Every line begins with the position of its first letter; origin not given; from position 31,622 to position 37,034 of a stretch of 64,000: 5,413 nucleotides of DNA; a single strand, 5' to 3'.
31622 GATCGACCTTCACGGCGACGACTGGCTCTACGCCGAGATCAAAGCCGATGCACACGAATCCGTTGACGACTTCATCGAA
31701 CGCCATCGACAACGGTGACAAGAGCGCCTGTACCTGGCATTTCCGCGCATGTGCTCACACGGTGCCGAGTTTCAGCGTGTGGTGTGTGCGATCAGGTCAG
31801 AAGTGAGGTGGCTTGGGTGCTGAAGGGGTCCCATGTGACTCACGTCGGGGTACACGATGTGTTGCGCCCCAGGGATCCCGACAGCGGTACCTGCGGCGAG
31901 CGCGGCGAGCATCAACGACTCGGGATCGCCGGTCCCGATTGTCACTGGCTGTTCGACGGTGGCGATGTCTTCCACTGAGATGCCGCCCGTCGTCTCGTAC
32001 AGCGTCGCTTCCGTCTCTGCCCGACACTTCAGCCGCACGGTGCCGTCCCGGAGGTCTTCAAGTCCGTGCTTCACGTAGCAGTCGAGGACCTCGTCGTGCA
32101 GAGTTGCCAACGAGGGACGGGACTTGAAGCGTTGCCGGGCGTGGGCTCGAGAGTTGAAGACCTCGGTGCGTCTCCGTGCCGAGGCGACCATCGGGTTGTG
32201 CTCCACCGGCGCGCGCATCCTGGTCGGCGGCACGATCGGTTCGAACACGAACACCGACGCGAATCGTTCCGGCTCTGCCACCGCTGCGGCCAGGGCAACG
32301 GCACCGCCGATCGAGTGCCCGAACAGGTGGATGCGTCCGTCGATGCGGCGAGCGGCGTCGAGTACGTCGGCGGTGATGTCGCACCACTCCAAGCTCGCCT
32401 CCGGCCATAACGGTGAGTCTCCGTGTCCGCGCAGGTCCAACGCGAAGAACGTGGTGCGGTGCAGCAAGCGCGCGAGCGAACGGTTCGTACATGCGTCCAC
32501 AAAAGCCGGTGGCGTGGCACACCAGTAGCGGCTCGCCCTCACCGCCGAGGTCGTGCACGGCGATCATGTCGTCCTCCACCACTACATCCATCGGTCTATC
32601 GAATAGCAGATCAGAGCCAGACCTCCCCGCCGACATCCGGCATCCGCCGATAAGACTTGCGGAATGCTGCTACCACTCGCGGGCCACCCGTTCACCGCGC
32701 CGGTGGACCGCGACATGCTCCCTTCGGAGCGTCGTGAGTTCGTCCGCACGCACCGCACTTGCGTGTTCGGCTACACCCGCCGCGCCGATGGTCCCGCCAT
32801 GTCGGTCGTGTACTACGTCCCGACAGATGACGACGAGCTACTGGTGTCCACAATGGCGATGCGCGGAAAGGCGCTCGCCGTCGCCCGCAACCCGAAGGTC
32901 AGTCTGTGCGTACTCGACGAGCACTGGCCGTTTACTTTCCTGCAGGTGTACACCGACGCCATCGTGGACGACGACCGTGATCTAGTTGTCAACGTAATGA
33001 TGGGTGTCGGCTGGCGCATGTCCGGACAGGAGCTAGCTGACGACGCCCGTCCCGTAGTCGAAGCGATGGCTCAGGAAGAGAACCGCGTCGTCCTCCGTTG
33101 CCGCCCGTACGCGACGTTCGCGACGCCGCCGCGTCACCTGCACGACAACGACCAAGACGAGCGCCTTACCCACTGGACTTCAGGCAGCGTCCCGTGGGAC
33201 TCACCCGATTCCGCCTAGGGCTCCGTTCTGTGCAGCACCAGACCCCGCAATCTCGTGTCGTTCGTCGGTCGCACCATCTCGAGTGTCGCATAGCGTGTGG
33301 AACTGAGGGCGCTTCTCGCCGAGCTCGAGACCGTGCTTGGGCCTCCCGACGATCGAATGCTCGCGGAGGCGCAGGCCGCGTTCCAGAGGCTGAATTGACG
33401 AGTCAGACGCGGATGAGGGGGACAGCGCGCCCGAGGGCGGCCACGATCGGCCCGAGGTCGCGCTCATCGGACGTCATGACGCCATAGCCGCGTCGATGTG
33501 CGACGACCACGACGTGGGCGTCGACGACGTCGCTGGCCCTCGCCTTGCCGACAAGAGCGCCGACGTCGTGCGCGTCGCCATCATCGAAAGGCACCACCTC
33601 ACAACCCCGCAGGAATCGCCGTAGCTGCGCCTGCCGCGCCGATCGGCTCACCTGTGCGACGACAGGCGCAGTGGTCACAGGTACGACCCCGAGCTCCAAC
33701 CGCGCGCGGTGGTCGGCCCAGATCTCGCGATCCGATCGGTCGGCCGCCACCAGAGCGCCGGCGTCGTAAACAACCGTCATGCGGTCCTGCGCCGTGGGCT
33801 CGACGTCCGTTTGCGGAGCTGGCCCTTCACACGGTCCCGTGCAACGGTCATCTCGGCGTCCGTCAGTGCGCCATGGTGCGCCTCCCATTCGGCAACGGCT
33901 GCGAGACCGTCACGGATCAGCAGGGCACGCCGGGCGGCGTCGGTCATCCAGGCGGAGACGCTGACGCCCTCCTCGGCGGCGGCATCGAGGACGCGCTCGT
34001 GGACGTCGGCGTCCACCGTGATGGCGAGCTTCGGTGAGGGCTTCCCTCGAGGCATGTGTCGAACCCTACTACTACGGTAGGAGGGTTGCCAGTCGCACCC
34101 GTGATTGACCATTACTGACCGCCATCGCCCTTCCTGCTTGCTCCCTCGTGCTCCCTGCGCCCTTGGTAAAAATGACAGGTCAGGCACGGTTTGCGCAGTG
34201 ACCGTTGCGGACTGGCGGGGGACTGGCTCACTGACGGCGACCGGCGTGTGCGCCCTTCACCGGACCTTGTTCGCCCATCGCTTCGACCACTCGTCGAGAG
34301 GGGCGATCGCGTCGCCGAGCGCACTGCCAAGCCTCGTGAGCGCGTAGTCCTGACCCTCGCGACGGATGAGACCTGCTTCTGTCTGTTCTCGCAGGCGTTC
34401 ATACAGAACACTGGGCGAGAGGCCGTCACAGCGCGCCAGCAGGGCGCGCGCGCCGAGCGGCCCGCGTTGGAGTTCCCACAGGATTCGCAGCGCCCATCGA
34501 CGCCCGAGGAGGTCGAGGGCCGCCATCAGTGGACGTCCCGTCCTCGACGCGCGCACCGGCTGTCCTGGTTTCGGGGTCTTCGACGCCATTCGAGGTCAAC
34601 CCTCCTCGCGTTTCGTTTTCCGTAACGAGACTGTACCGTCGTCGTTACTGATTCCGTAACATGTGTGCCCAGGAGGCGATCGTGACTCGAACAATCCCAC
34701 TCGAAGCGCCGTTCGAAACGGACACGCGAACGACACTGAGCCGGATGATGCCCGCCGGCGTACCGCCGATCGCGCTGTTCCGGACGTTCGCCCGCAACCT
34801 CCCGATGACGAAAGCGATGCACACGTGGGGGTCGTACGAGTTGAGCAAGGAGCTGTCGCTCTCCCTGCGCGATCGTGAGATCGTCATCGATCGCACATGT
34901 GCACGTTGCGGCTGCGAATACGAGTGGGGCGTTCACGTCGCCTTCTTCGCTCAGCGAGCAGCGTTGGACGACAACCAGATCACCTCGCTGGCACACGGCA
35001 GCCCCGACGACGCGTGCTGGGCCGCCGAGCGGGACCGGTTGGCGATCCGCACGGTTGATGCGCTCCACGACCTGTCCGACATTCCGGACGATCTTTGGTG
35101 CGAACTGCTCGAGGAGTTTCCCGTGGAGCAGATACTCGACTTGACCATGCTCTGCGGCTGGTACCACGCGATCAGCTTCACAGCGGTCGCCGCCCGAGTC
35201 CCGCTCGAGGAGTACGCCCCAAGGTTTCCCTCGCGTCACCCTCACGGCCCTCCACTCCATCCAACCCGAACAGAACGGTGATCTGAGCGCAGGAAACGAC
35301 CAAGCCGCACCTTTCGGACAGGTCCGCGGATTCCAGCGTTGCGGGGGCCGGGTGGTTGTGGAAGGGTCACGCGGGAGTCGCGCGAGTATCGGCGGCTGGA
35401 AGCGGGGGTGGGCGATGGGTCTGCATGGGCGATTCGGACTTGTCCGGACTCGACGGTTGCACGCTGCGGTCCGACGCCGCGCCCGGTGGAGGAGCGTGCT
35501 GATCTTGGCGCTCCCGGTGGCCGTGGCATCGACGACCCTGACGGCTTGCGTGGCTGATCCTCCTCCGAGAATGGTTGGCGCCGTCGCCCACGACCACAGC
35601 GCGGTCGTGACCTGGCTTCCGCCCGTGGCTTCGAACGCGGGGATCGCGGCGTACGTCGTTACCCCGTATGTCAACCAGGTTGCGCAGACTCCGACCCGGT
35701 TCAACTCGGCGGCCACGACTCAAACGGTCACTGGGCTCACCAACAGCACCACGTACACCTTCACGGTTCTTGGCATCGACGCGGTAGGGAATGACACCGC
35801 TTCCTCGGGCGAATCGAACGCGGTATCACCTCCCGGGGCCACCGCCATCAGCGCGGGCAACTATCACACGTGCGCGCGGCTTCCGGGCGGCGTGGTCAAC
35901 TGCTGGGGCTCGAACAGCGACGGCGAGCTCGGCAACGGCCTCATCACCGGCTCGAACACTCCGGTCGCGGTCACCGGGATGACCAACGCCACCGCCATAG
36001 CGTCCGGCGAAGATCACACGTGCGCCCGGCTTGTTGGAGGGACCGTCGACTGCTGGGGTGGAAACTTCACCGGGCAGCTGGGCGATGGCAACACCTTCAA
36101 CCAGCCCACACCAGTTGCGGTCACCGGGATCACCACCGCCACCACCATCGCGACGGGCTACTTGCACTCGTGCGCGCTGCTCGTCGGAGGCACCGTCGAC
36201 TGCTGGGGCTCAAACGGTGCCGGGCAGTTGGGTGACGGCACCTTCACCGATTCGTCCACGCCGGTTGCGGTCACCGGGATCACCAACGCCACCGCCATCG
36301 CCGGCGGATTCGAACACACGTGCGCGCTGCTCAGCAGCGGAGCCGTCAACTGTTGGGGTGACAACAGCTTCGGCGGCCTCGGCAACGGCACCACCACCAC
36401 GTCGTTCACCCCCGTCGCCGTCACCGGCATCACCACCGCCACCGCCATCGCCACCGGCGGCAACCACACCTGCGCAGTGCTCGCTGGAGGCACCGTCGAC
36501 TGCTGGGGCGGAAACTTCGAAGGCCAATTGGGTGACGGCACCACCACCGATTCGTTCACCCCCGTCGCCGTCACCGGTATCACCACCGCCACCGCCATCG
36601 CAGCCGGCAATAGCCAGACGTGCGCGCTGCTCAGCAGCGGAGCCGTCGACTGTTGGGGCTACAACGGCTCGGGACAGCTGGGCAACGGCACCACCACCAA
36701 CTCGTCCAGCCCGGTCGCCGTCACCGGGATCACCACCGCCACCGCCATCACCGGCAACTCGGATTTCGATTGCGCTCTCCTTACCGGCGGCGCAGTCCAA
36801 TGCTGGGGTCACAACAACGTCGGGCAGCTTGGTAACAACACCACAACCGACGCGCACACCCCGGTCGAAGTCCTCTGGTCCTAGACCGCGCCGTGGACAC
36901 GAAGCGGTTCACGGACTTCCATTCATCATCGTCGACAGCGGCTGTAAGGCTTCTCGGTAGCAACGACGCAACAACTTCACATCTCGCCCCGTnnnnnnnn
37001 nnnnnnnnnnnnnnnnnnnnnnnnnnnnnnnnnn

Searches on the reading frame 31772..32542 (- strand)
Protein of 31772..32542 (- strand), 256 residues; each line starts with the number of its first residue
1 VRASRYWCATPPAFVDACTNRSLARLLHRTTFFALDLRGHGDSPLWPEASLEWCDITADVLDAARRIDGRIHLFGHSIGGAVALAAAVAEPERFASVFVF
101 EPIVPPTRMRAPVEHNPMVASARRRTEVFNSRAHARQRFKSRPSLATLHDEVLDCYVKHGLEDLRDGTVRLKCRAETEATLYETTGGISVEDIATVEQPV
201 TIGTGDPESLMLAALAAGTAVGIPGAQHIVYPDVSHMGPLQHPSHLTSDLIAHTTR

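Call 33: search_protein_families(library=pfam, proteins=[window:31772-32542:-], max_evalue=0.01)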
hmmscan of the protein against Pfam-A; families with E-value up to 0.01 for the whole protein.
window:31772-32542:- (256 aa): 7 families
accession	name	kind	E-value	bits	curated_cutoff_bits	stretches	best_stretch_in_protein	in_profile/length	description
PF12697.13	Abhydrolase_6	-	6.2e-18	66.7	26.3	1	22-246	19-213/217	Alpha/beta hydrolase family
PF00561.26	Abhydrolase_1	-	1.9e-10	41.3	25.8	1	22-109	22-109/245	alpha/beta hydrolase fold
PF12146.15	Hydrolase_4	-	5.4e-08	32.9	27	1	31-112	33-118/239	Serine aminopeptidase, S33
PF00756.26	Esterase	-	7.2e-08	32.9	22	1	59-129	104-160/251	Putative esterase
PF00975.26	Thioesterase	-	0.00027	21.6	26.4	1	11-87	7-84/226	Thioesterase domain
PF00326.27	Peptidase_S9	-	0.0056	16.6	22.6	1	70-163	65-155/213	Prolyl oligopeptidase family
PF02230.22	Abhydrolase_2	-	0.0093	16.3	23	0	69-107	105-143/217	Phospholipase/Carboxylesterase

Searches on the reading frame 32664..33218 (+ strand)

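Call 33: search_protein_families(library=pfam, proteins=[window:32664-33218:+], max_evalue=0.01)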
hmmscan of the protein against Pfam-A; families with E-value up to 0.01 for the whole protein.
window:32664-33218:+ (184 aa): 1 family
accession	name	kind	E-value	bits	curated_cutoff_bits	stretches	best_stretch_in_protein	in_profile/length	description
PF01243.27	PNPOx_N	-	1.7e-08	35.3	28.1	1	20-111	2-85/120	Pyridoxamine 5'-phosphate oxidase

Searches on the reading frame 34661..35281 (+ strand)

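Call 33: search_protein_families(library=pfam, proteins=[window:34661-35281:+], max_evalue=0.01)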
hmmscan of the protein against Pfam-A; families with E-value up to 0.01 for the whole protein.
window:34661-35281:+ (206 aa): 1 family
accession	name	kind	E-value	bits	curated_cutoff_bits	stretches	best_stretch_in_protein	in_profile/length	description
PF02627.25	CMD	-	7.4e-06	26.3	23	1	62-128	16-80/84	Carboxymuconolactone decarboxylase family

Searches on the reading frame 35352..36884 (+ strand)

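Call 33: search_protein_families(library=pfam, proteins=[window:35352-36884:+], max_evalue=0.01)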
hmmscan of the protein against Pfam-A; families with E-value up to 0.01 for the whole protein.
window:35352-36884:+ (510 aa): 6 families
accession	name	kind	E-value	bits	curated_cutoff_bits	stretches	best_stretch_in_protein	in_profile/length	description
PF25390.1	WD40_RLD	-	1.1e-91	308.3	150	2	142-408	60-346/363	RCC1-like domain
PF00415.24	RCC1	-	2.2e-55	185.5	21.7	7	330-376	2-50/50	Regulator of chromosome condensation (RCC1) repeat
PF13540.12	RCC1_2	-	2.2e-53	177.2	22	7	314-341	2-29/30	Regulator of chromosome condensation (RCC1) repeat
PF25384.1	Alsin_RLD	-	4.9e-09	36.4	100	0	214-264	278-326/405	Alsin RCC1-like domain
PF00041.27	fn3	-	1.8e-07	31.7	25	1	75-151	7-78/84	Fibronectin type III domain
PF16656.11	Pur_ac_phosph_N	-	0.0053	17.7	30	0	81-146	12-79/93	Purple acid Phosphatase, N-terminal domain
